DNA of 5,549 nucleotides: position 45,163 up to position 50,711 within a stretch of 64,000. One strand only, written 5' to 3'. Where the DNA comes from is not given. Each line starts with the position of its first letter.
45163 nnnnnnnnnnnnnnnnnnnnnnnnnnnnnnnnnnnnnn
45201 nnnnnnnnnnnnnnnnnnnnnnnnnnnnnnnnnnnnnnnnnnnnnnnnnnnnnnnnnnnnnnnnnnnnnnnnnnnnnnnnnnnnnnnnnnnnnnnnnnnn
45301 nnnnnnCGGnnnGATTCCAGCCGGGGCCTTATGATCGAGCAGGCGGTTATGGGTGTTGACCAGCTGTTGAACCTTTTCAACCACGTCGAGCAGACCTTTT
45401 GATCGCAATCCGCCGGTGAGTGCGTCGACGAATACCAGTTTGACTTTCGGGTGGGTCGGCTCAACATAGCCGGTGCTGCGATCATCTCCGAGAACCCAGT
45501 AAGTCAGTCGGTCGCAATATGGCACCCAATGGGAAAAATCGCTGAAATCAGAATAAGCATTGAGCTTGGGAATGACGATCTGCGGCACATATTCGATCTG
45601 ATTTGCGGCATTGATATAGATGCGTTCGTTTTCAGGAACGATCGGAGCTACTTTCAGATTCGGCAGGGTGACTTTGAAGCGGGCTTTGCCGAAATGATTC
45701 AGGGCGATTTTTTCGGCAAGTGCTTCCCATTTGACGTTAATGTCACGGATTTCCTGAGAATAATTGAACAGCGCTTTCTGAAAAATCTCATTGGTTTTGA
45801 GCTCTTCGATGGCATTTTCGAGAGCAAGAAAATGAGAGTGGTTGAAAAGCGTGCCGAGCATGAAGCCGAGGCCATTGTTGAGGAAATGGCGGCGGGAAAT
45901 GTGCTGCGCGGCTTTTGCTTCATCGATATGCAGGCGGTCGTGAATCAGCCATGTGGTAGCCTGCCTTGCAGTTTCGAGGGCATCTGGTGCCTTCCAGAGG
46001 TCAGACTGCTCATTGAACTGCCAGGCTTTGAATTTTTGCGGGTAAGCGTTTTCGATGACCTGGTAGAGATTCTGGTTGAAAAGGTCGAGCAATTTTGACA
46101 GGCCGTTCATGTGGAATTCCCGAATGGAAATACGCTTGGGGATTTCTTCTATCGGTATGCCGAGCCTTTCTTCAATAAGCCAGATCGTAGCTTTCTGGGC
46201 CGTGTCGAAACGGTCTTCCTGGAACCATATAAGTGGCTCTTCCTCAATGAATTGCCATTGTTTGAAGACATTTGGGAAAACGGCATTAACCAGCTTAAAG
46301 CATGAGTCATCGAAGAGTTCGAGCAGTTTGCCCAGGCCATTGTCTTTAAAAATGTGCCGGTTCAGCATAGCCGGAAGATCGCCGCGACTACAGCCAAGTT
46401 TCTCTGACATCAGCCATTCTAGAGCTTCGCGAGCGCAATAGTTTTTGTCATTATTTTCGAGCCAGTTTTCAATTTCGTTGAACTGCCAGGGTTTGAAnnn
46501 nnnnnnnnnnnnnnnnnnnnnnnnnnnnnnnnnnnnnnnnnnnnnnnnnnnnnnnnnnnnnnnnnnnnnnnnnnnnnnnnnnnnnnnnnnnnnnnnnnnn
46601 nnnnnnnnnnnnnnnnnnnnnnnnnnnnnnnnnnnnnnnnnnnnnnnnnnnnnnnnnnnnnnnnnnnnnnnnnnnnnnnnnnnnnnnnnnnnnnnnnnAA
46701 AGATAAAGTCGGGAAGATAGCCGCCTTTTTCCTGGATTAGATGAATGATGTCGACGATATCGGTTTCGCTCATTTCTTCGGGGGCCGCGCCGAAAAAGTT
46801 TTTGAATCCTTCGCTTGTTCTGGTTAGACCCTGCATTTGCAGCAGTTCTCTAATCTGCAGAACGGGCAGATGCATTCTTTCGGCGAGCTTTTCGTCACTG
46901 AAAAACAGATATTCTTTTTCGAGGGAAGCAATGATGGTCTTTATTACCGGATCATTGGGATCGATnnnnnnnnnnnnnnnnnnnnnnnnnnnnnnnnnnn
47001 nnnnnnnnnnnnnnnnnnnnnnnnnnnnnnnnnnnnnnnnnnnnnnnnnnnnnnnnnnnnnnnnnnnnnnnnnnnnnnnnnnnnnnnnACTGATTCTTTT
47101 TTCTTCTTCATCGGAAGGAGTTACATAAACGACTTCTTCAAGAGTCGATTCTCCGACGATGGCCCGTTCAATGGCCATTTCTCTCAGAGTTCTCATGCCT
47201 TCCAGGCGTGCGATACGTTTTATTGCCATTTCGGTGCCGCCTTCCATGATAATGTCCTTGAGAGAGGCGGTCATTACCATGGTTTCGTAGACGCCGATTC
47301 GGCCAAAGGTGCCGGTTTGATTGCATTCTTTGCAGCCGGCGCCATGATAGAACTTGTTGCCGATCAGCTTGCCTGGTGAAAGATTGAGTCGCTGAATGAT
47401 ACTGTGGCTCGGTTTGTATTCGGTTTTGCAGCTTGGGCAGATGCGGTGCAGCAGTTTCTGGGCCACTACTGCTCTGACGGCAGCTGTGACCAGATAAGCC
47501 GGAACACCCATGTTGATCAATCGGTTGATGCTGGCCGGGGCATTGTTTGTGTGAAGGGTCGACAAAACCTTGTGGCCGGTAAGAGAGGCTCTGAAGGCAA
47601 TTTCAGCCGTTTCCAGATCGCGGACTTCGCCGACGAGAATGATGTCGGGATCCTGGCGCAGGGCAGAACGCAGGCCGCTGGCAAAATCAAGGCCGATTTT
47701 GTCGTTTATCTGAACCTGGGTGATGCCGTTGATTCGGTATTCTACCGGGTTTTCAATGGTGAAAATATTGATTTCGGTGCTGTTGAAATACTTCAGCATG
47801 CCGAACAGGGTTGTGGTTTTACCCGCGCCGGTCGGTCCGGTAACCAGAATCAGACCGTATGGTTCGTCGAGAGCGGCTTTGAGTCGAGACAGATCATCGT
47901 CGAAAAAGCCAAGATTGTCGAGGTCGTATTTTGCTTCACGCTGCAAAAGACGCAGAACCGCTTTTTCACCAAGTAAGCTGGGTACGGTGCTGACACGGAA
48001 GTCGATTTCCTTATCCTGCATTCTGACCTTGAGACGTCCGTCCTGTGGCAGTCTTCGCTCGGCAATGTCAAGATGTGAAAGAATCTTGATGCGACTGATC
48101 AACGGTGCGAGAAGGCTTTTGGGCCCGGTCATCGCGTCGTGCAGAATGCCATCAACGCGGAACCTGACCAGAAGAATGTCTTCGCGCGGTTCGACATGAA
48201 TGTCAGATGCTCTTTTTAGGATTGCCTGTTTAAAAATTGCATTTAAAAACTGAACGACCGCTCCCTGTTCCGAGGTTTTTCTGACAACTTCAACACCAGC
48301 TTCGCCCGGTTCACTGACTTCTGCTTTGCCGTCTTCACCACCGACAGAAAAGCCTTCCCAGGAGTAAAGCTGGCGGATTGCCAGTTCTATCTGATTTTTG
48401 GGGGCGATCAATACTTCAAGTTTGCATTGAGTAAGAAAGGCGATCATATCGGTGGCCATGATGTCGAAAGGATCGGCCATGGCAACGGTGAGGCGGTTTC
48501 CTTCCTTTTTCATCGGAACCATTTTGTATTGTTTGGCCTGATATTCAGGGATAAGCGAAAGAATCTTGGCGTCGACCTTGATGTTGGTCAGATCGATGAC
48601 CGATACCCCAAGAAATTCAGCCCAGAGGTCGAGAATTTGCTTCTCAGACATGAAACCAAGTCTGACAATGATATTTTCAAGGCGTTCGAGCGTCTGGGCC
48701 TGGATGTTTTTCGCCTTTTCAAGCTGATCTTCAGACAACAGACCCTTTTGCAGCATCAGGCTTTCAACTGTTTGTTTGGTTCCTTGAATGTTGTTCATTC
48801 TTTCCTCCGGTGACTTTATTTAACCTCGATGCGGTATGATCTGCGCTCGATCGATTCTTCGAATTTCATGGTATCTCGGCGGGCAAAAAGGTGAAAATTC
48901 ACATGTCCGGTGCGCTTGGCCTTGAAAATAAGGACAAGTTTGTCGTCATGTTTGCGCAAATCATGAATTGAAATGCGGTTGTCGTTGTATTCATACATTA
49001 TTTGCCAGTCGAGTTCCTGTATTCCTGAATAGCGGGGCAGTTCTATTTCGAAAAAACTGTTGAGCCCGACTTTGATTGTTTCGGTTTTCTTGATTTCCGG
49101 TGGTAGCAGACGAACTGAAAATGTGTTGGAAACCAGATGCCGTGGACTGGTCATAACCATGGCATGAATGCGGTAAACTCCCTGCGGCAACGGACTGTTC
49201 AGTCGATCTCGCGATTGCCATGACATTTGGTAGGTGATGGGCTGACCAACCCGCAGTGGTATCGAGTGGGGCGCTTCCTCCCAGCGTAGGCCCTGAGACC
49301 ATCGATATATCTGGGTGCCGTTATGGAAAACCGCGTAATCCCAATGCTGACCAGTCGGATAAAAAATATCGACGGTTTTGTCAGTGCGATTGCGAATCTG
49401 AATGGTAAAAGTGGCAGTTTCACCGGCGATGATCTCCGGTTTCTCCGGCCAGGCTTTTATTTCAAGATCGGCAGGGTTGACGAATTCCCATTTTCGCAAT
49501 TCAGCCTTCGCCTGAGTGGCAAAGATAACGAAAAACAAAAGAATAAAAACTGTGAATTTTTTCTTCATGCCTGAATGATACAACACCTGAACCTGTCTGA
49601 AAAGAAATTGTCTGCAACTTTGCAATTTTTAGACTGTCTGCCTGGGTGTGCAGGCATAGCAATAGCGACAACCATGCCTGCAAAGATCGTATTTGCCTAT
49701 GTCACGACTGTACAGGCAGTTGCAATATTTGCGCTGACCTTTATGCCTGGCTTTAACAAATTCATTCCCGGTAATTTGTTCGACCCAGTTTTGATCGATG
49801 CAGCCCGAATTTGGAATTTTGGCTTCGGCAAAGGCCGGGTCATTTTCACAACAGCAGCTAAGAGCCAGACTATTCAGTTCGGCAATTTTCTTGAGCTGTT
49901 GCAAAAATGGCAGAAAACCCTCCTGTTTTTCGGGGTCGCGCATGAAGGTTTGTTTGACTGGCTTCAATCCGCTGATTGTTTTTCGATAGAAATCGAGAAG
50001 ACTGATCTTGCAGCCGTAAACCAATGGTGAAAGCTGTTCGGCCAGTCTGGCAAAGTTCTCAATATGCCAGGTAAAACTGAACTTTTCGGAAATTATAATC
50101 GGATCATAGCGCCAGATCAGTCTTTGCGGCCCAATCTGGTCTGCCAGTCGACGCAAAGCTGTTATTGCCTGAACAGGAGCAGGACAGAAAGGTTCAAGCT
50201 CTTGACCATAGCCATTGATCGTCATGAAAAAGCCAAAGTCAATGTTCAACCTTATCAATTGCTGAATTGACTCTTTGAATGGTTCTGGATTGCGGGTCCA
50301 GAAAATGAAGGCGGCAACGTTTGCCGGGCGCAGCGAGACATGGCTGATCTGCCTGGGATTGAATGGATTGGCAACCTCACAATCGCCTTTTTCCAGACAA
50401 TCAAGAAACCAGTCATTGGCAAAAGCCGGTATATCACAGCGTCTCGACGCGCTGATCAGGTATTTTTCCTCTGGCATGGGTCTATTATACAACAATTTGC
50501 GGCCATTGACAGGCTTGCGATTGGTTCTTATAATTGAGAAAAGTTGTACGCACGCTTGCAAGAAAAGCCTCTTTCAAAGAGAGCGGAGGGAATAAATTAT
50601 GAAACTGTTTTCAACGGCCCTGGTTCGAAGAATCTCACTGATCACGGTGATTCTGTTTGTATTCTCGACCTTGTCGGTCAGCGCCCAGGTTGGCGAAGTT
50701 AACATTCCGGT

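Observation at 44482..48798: Third GspE/PilB-family ATPase with a ~590-aa repeat-bearing C-terminal extension, co-operonic with a membrane PP2C-like phosphatase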

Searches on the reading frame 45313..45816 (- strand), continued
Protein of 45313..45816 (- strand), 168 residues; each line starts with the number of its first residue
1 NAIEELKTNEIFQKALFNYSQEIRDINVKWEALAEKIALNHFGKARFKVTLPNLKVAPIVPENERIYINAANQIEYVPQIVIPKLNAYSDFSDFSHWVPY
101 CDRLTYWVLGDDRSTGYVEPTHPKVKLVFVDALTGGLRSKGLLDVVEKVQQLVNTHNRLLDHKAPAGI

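Call 97: search_dna_similar(query=P0037, collection=phages, mode=protein, max_evalue=0.001, max_rows=15)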
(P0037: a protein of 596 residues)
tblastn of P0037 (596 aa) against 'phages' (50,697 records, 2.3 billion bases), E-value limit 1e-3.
Records with a match: 9; places in all: 9; records where one place covers at least 80% of the query: 0.
Best place of each record, by identity: <60% 9.
By first word of the organism name: Bacteroides 7; uncultured 1; Kehishuvirus 1.
By host as written in the record: Bacteroides intestinalis DSM 108646 5; Bacteroides intestinalis APC919/174 2; - 1; Bacteroides cellulosilyticus 1.
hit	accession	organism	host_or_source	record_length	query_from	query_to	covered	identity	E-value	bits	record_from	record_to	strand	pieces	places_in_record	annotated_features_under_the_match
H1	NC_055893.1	uncultured phage cr4_1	human feces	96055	463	578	19%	34.9%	4e-4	50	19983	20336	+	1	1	homing endonuclease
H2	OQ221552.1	Bacteroides phage PhiCrAssBcn17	Bacteroides intestinalis DSM 108646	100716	437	507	12%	36.7%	8e-7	59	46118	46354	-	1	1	hypothetical protein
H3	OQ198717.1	Kehishuvirus sp. 'tikkala'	Bacteroides cellulosilyticus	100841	437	507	12%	36.7%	8e-7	59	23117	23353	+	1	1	GIY endonuclease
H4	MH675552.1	Bacteroides phage crAss001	Bacteroides intestinalis APC919/174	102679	437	507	12%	36.7%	8e-7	59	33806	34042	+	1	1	endonuclease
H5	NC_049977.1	Bacteroides phage crAss001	Bacteroides intestinalis APC919/174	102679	437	507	12%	36.7%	8e-7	59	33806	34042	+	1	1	homing endonuclease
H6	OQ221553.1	Bacteroides phage PhiCrAssBcn18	Bacteroides intestinalis DSM 108646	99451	440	507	11%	38.2%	1e-6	58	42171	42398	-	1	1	endonuclease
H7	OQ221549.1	Bacteroides phage PhiCrAssBcn14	Bacteroides intestinalis DSM 108646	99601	440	507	11%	38.2%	1e-6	58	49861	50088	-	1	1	endonuclease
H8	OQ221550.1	Bacteroides phage PhiCrAssBcn15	Bacteroides intestinalis DSM 108646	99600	440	507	11%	38.2%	1e-6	58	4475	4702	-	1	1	endonuclease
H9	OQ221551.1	Bacteroides phage PhiCrAssBcn16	Bacteroides intestinalis DSM 108646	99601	440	507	11%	38.2%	1e-6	58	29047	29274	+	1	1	endonuclease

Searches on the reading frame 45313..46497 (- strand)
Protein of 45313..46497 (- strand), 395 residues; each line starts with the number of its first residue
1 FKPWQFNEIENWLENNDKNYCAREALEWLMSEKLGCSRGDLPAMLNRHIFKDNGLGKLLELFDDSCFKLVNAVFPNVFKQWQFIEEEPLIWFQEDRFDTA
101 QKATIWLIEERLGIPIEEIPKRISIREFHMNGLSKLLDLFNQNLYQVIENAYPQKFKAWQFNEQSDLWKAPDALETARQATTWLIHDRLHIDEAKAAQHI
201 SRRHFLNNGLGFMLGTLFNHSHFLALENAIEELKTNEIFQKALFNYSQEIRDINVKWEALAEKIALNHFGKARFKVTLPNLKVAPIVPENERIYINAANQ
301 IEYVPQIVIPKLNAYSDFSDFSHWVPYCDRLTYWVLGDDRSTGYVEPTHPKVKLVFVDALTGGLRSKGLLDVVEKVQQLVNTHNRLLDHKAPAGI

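Call 96: search_dna_similar(query=window:45313-46497:-, collection=phages, mode=protein, max_evalue=0.001, max_rows=15)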
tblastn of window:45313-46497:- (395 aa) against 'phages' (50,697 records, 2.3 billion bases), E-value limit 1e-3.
No match.

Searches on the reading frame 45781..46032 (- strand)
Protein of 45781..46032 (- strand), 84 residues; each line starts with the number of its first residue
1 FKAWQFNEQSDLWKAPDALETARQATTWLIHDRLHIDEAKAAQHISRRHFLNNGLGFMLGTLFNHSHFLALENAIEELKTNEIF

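Call 93: search_protein_families(library=pfam, proteins=[window:45781-46032:-], max_evalue=10)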
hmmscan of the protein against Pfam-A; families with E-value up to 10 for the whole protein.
seq(84 aa): 1 family
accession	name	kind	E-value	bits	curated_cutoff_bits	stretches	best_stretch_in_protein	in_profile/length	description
PF03756.19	AfsA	-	0.073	13.5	24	1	19-45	50-78/133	A-factor biosynthesis hotdog domain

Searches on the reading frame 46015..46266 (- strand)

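Call 93: search_protein_families(library=pfam, proteins=[window:46015-46266:-], max_evalue=10)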
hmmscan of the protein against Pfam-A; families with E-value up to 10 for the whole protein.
seq(84 aa): 1 family
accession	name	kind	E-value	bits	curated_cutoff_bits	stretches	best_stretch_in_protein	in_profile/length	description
PF12583.14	TPPII_C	-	0.17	12.9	27.7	1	47-81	17-51/69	Tripeptidyl peptidase II, C-terminal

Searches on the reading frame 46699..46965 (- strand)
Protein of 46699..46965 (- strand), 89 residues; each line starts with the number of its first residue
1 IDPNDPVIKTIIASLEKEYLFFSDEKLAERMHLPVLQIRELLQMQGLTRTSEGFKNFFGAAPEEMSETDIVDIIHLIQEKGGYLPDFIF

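Call 93: search_protein_families(library=pfam, proteins=[window:46699-46965:-], max_evalue=10)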
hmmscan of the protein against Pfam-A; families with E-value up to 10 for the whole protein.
seq(89 aa): 0 families

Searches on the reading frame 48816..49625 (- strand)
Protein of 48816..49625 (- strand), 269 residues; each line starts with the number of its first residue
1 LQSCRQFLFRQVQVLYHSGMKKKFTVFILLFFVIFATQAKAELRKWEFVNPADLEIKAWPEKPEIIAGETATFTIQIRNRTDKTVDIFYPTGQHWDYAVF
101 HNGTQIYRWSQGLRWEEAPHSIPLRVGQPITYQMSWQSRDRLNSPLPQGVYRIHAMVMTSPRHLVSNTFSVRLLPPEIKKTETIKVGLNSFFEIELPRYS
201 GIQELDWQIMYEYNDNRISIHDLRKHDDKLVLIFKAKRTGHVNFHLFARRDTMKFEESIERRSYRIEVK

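Call 6: search_protein_families(library=pfam, proteins=[window:48816-49625:-], max_evalue=0.01)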
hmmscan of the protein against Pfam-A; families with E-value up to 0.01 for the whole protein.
window:48816-49625:- (269 aa): 1 family
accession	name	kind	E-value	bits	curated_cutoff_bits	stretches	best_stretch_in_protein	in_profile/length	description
PF12690.13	BsuPI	-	4.1e-13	49.6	22.9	1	67-160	10-99/101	Intracellular proteinase inhibitor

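Call 7: search_protein_families(library=ncbifam, proteins=[window:48816-49625:-], max_evalue=0.1)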
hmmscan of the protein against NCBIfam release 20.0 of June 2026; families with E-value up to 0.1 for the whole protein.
window:48816-49625:- (269 aa): 0 families

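Call 47: search_protein_families(library=ncbifam, proteins=[window:48819-49625:-], max_evalue=0.001)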
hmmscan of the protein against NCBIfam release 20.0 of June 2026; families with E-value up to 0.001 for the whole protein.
window:48819-49625:- (269 aa): 0 families

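Call 72: search_protein_families(library=padloc, proteins=[window:48819-49625:-], max_evalue=0.01)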
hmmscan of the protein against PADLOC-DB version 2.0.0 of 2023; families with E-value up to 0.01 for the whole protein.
window:48819-49625:- (269 aa): 0 families

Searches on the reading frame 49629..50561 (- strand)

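Call 6: search_protein_families(library=pfam, proteins=[window:49629-50561:-], max_evalue=0.01)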
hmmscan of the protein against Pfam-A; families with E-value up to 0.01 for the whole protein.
window:49629-50561:- (310 aa): 1 family
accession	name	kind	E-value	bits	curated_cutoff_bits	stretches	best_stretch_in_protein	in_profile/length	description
PF08902.16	DUF1848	-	2.4e-84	283.7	30.5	1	36-303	2-262/262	Domain of unknown function (DUF1848)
